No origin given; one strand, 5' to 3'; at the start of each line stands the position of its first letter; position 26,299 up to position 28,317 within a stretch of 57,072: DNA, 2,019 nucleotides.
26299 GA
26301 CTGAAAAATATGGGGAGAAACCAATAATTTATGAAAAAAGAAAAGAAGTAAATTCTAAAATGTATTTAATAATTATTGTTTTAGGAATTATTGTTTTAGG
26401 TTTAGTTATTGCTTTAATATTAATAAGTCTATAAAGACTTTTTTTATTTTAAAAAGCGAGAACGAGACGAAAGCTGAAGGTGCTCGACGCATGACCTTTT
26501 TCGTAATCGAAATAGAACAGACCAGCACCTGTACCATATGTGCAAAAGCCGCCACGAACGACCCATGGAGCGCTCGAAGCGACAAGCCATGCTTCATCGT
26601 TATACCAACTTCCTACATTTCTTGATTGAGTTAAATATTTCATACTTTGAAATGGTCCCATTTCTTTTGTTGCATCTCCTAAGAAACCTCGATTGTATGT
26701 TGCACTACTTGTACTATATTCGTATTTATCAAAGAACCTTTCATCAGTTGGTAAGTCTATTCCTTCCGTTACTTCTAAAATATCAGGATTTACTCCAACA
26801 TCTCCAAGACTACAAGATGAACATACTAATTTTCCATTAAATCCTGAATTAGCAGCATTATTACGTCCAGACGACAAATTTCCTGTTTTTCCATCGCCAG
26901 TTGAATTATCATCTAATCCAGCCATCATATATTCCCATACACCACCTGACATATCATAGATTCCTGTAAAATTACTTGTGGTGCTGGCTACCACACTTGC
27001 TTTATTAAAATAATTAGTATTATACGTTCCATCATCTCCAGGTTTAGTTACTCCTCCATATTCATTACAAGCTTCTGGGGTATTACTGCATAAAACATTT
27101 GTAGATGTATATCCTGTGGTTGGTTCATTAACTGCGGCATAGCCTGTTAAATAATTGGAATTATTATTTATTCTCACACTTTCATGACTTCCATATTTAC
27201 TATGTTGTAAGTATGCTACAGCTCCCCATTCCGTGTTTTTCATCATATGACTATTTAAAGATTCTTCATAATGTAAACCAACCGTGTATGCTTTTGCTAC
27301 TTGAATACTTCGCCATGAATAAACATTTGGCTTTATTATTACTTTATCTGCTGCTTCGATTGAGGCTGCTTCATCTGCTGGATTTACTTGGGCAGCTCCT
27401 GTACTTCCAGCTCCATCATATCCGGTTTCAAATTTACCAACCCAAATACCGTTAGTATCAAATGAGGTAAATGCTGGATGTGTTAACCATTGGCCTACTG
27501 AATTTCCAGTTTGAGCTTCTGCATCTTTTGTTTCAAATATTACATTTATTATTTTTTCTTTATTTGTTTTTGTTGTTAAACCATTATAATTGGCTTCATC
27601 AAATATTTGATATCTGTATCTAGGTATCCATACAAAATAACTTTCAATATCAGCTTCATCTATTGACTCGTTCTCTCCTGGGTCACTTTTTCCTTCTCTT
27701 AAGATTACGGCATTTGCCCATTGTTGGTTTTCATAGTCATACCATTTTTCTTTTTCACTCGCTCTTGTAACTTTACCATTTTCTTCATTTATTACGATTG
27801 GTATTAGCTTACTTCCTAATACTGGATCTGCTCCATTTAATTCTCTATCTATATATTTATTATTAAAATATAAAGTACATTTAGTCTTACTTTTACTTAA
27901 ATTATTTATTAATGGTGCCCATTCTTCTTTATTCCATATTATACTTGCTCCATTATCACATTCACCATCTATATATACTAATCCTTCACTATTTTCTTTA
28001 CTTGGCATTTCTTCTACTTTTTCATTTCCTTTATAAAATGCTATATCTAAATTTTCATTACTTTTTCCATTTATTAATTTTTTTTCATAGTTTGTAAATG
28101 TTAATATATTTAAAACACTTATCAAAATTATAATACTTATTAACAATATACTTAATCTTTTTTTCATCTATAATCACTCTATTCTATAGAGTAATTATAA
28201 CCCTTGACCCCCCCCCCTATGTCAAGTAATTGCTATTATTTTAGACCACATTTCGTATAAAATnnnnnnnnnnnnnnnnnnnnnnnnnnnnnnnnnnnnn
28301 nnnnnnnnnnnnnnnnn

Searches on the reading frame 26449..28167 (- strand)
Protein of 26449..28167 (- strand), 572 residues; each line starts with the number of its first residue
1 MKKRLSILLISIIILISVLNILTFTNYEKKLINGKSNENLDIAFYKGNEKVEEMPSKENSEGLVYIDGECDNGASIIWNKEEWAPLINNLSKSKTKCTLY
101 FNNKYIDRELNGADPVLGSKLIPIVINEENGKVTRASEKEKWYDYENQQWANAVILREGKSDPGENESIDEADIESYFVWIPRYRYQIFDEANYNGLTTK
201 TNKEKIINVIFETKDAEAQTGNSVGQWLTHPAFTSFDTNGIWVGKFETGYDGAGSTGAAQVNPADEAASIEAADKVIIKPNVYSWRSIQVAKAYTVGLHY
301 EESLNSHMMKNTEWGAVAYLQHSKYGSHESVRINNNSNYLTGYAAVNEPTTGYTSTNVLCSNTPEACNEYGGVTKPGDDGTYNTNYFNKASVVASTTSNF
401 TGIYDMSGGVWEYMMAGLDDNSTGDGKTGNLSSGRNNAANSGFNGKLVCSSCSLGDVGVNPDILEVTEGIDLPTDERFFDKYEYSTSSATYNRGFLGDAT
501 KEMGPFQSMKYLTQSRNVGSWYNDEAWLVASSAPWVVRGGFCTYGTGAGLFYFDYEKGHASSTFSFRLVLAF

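Call 6: search_protein_families(library=pfam, proteins=[window:26449-28167:-])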
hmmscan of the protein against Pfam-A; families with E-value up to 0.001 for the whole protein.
window:26449-28167:- (572 aa): 0 families

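Call 8: find_homologous_proteins(query=window:26449-28167:-)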
Query window:26449-28167:- (572 aa): 6303 proteins with E <= 0.001 among 8000 candidates; the best 120 are listed.
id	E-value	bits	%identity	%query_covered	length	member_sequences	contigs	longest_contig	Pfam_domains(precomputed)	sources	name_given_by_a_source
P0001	0.0e+0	1313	100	100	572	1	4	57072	-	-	-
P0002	0.0e+0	1062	80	100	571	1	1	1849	-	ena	-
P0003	0.0e+0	1048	80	99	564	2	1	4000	-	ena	-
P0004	0.0e+0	1040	79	100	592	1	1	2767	-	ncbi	-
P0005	0.0e+0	1033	79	100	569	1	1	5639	-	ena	-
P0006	0.0e+0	1033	79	100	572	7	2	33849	-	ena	-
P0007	0.0e+0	1030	77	100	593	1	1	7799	-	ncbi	-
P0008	0.0e+0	1029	78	100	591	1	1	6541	-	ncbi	-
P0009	0.0e+0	1024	79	96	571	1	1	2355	-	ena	-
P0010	0.0e+0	1018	77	100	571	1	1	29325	-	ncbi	-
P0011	0.0e+0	1014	76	100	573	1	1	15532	-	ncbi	-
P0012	0.0e+0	1013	76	100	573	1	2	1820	-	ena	-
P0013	0.0e+0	1013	78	97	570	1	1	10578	-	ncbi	-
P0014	3.5e-298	1008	78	99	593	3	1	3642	-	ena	-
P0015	2.4e-296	1002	77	99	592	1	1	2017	-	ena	-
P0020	2.8e-290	982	74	100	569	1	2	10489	-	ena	-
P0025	1.3e-288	976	77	95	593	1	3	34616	-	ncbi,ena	-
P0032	4.8e-282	955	74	100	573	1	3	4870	-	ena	-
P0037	1.3e-266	904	70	100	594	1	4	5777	-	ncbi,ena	-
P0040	2.6e-257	873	68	100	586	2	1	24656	-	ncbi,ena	-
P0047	8.1e-248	842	67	100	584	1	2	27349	-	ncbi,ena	-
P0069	2.8e-208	711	68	85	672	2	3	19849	-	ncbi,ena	-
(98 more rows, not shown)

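Call 9: search_protein_families(library=pfam, proteins=[window:26449-28167:-], max_evalue=10)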
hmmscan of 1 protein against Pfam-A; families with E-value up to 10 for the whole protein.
window:26449-28167:- (572 aa): 2 families
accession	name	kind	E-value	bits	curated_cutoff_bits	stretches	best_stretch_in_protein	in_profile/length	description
PF03781.23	FGE-sulfatase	-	0.0014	18.7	23.3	1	375-419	149-194/255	Sulfatase-modifying factor enzyme 1-like domain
PF07921.17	Fibritin_C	-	0.22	12.1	21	1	122-154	59-91/93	Fibritin C-terminal region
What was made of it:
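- On FGE-sulfatase / SUMF1-EgtB-PvdO domain proteins (Pfam PF03781): Pfam: 18.7 bits against a cut-off of 23.3, covering only residues 375-419 (call 9).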

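Call 10: find_encoding_contigs(protein=window:26449-28167:-, flank=4000, max_places=10)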
Protein window:26449-28167:- (572 aa): no gene with exactly this product is on record in the collection.

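Call 11: find_encoding_contigs(protein=P0001, flank=4000, max_places=10)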
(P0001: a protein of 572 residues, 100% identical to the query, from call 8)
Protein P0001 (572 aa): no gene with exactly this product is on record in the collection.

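Call 12: find_related_loci(query=window:26449-28167:-, collection=genome_contigs, flank=3000)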
Query window:26449-28167:- (572 aa) in genome_contigs; peptide patterns used: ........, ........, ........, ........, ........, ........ (x = any residue, [..] = any of these).
598 stretches matched a pattern (row limit reached: there are more); 531 encode a relative of the query (tblastn E <= 1e-3); the best 80 are kept; 80 distinct loci.
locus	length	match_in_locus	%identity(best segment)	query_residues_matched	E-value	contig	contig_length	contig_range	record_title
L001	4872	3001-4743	78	2-572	0e+0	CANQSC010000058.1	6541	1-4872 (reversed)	MAG: uncultured Bacilli bacterium isolate Lapin-032__bin41 genome assembly, contig: Lapin-032__NODE_15128_length_6541_co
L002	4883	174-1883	77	1-571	0e+0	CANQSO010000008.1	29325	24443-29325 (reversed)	MAG: uncultured Bacilli bacterium isolate Lapin-032__bin38 genome assembly, contig: Lapin-032__NODE_2526_length_29325_co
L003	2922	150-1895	75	2-572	0e+0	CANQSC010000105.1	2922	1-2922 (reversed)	MAG: uncultured Bacilli bacterium isolate Lapin-032__bin41 genome assembly, contig: Lapin-032__NODE_41483_length_2922_co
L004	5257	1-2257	74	2-572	0e+0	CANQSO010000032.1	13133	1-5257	MAG: uncultured Bacilli bacterium isolate Lapin-032__bin38 genome assembly, contig: Lapin-032__NODE_6723_length_13133_co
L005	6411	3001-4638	77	31-572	0e+0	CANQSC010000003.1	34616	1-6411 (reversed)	MAG: uncultured Bacilli bacterium isolate Lapin-032__bin41 genome assembly, contig: Lapin-032__NODE_2023_length_34616_co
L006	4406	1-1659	71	12-572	0e+0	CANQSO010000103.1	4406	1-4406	MAG: uncultured Bacilli bacterium isolate Lapin-032__bin38 genome assembly, contig: Lapin-032__NODE_24413_length_4406_co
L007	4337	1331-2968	73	18-572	0e+0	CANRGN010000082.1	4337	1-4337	MAG: uncultured Clostridia bacterium isolate Lapin-022__bin27 genome assembly, contig: Lapin-022__NODE_20368_length_4337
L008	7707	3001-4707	67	2-571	0e+0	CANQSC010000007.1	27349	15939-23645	MAG: uncultured Bacilli bacterium isolate Lapin-032__bin41 genome assembly, contig: Lapin-032__NODE_2786_length_27349_co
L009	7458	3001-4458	72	87-572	0e+0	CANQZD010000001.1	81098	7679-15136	MAG: uncultured Bacilli bacterium isolate Lapin-018__bin51 genome assembly, contig: Lapin-018__NODE_223_length_81098_cov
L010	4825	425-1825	74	105-572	0e+0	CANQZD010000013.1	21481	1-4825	MAG: uncultured Bacilli bacterium isolate Lapin-018__bin51 genome assembly, contig: Lapin-018__NODE_2060_length_21481_co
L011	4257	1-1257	79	154-572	0e+0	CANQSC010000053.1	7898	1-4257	MAG: uncultured Bacilli bacterium isolate Lapin-032__bin41 genome assembly, contig: Lapin-032__NODE_12089_length_7898_co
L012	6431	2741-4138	71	105-572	0e+0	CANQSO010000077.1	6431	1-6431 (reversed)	MAG: uncultured Bacilli bacterium isolate Lapin-032__bin38 genome assembly, contig: Lapin-032__NODE_15405_length_6431_co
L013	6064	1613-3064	67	87-572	0e+0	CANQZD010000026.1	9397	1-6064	MAG: uncultured Bacilli bacterium isolate Lapin-018__bin51 genome assembly, contig: Lapin-018__NODE_7398_length_9397_cov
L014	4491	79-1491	61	104-572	0e+0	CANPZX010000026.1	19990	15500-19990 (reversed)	MAG: uncultured Bacilli bacterium isolate Lapin-002__bin30 genome assembly, contig: Lapin-002__NODE_3484_length_19990_co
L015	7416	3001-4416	60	103-572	0e+0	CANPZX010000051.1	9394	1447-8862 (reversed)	MAG: uncultured Bacilli bacterium isolate Lapin-002__bin30 genome assembly, contig: Lapin-002__NODE_9707_length_9394_cov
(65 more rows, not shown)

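Call 21: find_encoding_contigs(protein=P0037, flank=1500, max_places=10)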
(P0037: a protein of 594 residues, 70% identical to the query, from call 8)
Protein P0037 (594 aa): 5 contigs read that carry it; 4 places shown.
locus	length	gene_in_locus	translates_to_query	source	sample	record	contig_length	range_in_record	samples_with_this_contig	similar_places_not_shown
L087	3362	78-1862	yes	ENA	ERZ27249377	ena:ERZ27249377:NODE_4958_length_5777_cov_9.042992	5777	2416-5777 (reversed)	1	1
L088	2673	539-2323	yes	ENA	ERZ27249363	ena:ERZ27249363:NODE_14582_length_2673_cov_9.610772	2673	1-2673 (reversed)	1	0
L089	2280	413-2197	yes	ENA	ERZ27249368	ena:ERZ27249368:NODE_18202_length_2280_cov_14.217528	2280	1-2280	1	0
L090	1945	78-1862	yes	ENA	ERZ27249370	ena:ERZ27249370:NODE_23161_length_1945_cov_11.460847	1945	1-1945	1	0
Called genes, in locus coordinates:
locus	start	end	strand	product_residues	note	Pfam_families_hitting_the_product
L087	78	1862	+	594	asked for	-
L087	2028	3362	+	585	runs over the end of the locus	-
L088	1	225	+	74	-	?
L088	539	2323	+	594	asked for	-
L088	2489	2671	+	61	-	?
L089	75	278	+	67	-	PF00589:Phage_integrase (weak)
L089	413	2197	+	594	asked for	-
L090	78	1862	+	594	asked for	-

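Call 22: find_encoding_contigs(protein=P0025, flank=1500, max_places=10)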
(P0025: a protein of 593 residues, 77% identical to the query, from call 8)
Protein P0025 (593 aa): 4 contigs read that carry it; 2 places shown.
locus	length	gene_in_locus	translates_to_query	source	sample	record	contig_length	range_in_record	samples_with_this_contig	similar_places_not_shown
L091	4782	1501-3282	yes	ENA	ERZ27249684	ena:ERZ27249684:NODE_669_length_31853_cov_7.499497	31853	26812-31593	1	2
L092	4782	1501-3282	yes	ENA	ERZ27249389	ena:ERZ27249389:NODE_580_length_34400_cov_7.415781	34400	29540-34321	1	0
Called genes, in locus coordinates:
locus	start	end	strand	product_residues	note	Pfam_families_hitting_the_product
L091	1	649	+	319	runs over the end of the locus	-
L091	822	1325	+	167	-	-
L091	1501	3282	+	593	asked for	-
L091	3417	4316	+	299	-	PF00890:FAD_binding_2 (faint), PF01134:GIDA (faint), PF01266:DAO (faint), PF01494:FAD_binding_3 (faint), PF01946:Thi4 (faint), PF07992:Pyr_redox_2, PF13738:Pyr_redox_3, PF00070:Pyr_redox, +2 more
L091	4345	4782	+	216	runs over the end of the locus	PF01520:Amidase_3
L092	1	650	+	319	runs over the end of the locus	-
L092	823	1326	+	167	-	-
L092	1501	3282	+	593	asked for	-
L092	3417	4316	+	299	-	PF00890:FAD_binding_2 (faint), PF01134:GIDA (faint), PF01266:DAO (faint), PF01494:FAD_binding_3 (faint), PF01946:Thi4 (faint), PF07992:Pyr_redox_2, PF13738:Pyr_redox_3, PF00070:Pyr_redox, +2 more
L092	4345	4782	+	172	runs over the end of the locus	?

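Call 26: search_protein_families(library=ncbifam, proteins=[window:26449-28167:-], max_evalue=1)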
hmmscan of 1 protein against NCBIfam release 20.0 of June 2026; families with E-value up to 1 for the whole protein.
window:26449-28167:- (572 aa): 2 families
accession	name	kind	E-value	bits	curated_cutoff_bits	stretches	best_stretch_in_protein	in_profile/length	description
NF053819.1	EF0750_LPXTG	subfamily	0.14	12.7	47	1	1-59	1-51/105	EF2685/EF0750 family sortase-dependent surface protein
NF051459.1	pyoverdine_PvdO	equivalog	0.19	10.8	500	1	385-430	186-231/280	dihydropyoverdine dehydrogenase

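Call 27: search_solved_structures(query=window:26449-28167:-, max_evalue=1)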
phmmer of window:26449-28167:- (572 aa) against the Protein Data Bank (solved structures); distinct sequences matched with E-value up to 1: 0.

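Call 32: find_encoding_contigs(protein=P0032, flank=1000, max_places=10)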
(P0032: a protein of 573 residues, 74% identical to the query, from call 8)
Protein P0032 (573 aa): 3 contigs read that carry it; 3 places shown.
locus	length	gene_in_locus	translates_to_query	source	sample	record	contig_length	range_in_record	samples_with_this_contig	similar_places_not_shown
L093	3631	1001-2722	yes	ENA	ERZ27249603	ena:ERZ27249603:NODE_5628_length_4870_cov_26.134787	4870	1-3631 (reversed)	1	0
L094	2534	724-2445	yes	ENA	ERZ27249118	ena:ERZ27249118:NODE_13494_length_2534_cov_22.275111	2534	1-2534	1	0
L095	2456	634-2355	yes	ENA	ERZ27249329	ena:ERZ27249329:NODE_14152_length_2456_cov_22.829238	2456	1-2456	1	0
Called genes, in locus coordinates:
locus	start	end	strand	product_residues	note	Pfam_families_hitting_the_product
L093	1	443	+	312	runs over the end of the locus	PF13310:Virulence_RhuM, PF02661:Fic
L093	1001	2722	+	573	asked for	-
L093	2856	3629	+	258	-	?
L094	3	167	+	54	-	?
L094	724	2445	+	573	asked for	-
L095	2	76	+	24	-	?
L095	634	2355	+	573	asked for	-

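Call 33: find_encoding_contigs(protein=P0006, flank=1000, max_places=10)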
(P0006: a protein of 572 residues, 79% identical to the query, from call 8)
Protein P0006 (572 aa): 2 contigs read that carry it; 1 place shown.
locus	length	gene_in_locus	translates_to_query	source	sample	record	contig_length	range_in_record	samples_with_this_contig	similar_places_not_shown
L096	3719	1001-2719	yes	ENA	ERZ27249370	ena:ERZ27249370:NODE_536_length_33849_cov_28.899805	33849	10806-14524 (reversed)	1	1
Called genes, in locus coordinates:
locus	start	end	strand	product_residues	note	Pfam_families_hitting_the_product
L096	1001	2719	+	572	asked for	-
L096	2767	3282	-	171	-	PF03729:DUF308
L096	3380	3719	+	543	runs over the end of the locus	-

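Call 42: predict_structure(alignment_id=A1)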
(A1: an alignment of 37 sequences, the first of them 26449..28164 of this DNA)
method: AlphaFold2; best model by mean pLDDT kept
length: 571 residues; sequences in the alignment: 37
mean_pLDDT: 69.2   pTM: 0.71
mean pLDDT of the five models: 69.2, 63.7, 63.1, 60.8, 52.6
residues with pLDDT >= 90: 65; 70-90: 274; 50-70: 105; < 50: 127
segments of 3 or more residues with pLDDT < 50: 21-35, 190-201, 348-355, 406-409, 486-571
pLDDT, mean of each block of 10 residues (from residue 1): 71 68 42 55 83 74 80 76 75 80 83 84 93 91 92 93 94 92 79 41 73 88 81 82 84 82 88 88 76 83 64 67 74 68 64 53 58 79 86 85 61 64 82 67 76 56 85 77 49 41 37 34 28 35 26 32 34 29
secondary structure, 60 per line:
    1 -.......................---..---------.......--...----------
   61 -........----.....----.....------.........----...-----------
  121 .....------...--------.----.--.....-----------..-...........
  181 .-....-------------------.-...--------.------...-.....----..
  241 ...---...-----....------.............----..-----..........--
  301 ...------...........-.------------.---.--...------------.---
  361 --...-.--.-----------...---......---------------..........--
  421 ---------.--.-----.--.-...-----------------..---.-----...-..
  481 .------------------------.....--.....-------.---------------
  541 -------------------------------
elements in order: H2-24 E39-45 E48-50 E62-69 E74-78 E83-87 E94-102 E121-125 E132-134 E151-155 E173-181 E183-186 E208-210 E226-228 H230-234 E239-243 E247-249 H255-258 H265-274 E275-277 H289-298 H310-320 E342-344 E382-384 H388-393 H409-414 E415-418 E444-446 E479-481 E506-510 E513-517

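Call 45: fold_search(model_id=the predicted structure, library=pdb)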
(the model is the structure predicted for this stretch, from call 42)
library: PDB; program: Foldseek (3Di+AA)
matches with E <= 10: 176; with E <= 0.001: 0
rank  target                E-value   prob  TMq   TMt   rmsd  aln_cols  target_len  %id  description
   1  5t62_V                1.9e-01  0.02  0.06  0.08  19.2       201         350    8  Nmd3 is a structural mimic of eIF5A, and activates the cpGTPase Lsg1 during 60S ribosome biogenesis: 60S-Nmd3-Tif6-Lsg (released 2017-02-08)
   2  8uid_A                4.5e-01  0.03  0.07  0.06  20.5       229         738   12  Archaeal highly thermostable GH35 family beta-galactosidase from Desulfurococcus amyloliticus (released 2024-10-16)
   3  4w6n_D                6.7e-01  0.01  0.05  0.09  19.3       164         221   10  Crystal Structure of Full-Length Split GFP Mutant D117C Disulfide Dimer, C 1 2 1 Space Group (released 2015-02-18)
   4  4w6n_A                7.5e-01  0.01  0.04  0.09  19.6       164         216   10  Crystal Structure of Full-Length Split GFP Mutant D117C Disulfide Dimer, C 1 2 1 Space Group (released 2015-02-18)
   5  6twr_MODEL_1_A        7.9e-01  0.21  0.06  0.17   9.3        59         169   20  Structure of a constitutively active CAT-PRD1 mutant of the antiterminator LicT protein. (released 2021-04-14)
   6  4m00_A                9.4e-01  0.06  0.07  0.08  15.6       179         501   10  Crystal structure of the ligand binding region of staphylococcal adhesion SraP (released 2014-06-18)
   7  8rzz_B                1.0e+00  0.01  0.04  0.09  21.5       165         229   13  Crystal structure of Renilla luciferase RLuc8-GFP BRET complex at pH 9.0 (space group P32) (released 2025-09-03)
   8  7qlj                  1.2e+00  0.01  0.04  0.08  18.8       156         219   13  Trans structure of rsKiiro Illuminated at 290 K (released 2022-11-09)
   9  6qik_w                1.3e+00  0.01  0.06  0.07  20.0       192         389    8  Cryo-EM structures of Lsg1-TAP pre-60S ribosomal particles (released 2019-06-26)
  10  4w6n_E                1.3e+00  0.01  0.05  0.09  19.5       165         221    8  Crystal Structure of Full-Length Split GFP Mutant D117C Disulfide Dimer, C 1 2 1 Space Group (released 2015-02-18)
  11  8ul1_1                1.5e+00  0.01  0.05  0.09  17.7       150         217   12  Structure of rsKiiro using SSX after illumination with 0.1 mJ/mm^2 of 405 nm light (released 2024-11-27)
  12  2dd9_A                1.6e+00  0.01  0.05  0.09  17.3       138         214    6  A mutant of GFP-like protein from Chiridius poppei (released 2007-01-23)
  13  8jl5_D                1.6e+00  0.01  0.05  0.09  19.6       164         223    8  Crystal structure of the Green fluorescent protein SEA227D variant at pH 4.5 (released 2024-12-04)
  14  8tnp_A                1.6e+00  0.01  0.05  0.04  14.7       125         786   10  Cryo-EM structure of DDB1dB:CRBN:Pomalidomide:SD40 (released 2024-03-13)
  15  2iov_C                1.6e+00  0.01  0.04  0.07  19.3       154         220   11  Bright-state structure of the reversibly switchable fluorescent protein Dronpa (released 2006-12-05)
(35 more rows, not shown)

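Call 46: search_solved_structures(query=A1, max_evalue=1)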
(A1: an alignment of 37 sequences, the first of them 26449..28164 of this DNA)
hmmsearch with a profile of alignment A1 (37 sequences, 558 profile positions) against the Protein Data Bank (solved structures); distinct sequences matched with E-value up to 1: 1.
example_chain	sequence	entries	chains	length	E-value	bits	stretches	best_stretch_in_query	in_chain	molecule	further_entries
5hha_A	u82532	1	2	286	0.62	11.4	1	377-424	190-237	PvdO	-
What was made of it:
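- On FGE-sulfatase / SUMF1-EgtB-PvdO domain proteins (Pfam PF03781): PvdO in the PDB scores E = 0.62 with the family profile (call 46).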

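Call 47: search_protein_families(library=pfam, alignment_id=A1, max_evalue=0.01)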
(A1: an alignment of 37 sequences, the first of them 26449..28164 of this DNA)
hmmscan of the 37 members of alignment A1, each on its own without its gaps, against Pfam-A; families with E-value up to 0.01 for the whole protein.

A. member 1, window:26449-28164:- (571 aa): 1 family
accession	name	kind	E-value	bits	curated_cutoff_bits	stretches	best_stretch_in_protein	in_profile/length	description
PF03781.23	FGE-sulfatase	-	0.0014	18.7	23.3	1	374-418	149-194/255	Sulfatase-modifying factor enzyme 1-like domain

B. families by the number of members that match (of 37 scanned): 1 family
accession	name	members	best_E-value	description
PF03781.23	FGE-sulfatase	10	0.00056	Sulfatase-modifying factor enzyme 1-like domain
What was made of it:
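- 26449..28167 (-): 572-aa ORF with an N-terminal hydrophobic anchor and a beta-rich ectodomain. It belongs to a very large paralogous family and is the gene controlled by the promoter. The Pfam FGE-sulfatase hit is sub-threshold only (calls 9, 47).
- On FGE-sulfatase / SUMF1-EgtB-PvdO domain proteins (Pfam PF03781): Only 10 of 37 homologs match, even at E <= 0.01 (call 47).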

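Call 52: find_encoding_contigs(protein=P0069, flank=800, max_places=10)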
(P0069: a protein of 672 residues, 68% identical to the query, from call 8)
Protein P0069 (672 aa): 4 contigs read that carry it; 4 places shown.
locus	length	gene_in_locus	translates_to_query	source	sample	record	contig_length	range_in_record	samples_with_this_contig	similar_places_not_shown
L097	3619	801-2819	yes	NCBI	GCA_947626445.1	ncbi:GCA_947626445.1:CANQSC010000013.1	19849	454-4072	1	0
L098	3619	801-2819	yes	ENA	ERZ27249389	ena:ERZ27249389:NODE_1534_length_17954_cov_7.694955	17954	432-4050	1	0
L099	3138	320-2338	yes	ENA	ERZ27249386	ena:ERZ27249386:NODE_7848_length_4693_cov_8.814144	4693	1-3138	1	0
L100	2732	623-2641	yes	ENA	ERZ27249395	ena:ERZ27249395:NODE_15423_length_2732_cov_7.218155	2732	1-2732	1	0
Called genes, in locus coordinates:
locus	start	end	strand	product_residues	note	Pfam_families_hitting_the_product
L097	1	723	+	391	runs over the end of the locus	?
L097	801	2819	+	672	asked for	-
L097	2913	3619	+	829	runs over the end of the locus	PF07517:SecA_DEAD, PF01043:SecA_PP_bind, PF21090:P-loop_SecA, PF07516:SecA_SW, PF02810:SEC-C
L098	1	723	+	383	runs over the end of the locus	?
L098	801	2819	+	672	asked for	-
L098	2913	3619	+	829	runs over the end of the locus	PF07517:SecA_DEAD, PF01043:SecA_PP_bind, PF21090:P-loop_SecA, PF07516:SecA_SW, PF02810:SEC-C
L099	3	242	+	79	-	?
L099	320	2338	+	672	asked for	-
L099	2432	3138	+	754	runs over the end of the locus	?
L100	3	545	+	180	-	?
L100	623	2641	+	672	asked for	-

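Call 53: find_encoding_contigs(protein=P0020, flank=800, max_places=10)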
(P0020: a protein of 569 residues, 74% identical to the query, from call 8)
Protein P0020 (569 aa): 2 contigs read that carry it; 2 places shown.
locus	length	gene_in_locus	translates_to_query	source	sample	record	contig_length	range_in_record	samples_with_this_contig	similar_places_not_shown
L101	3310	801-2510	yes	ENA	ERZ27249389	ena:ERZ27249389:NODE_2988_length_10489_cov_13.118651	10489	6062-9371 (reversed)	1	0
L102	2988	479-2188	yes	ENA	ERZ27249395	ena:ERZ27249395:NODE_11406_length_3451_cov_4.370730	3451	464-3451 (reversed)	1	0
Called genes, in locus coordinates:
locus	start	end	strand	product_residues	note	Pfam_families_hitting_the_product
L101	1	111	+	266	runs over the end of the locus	PF01637:ATPase_2 (weak), PF09848:SLFN-g3_helicase (faint), PF13401:AAA_22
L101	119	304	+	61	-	-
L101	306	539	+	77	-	-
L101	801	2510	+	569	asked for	-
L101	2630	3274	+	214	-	-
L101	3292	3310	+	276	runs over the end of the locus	-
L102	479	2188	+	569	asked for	-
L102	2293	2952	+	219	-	-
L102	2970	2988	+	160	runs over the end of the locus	?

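Call 63: find_encoding_contigs(protein=P0047, flank=600, max_places=10)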
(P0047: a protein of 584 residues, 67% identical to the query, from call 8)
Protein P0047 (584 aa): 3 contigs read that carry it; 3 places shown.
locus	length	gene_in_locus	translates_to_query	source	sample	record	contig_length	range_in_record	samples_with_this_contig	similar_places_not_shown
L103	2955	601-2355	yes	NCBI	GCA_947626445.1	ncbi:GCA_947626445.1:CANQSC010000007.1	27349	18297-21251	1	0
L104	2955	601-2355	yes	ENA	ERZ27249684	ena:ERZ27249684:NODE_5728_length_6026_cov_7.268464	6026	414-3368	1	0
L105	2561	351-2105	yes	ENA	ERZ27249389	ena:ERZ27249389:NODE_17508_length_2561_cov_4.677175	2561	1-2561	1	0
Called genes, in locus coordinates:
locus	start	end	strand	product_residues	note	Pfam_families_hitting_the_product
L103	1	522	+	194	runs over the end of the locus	PF00453:Ribosomal_L20, PF07498:Rho_N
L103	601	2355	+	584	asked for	-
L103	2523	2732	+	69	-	-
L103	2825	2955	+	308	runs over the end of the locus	-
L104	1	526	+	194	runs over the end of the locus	PF00453:Ribosomal_L20, PF07498:Rho_N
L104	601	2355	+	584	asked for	-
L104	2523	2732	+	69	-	-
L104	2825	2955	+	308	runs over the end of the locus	-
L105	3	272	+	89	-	?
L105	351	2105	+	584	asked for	-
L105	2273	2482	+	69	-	-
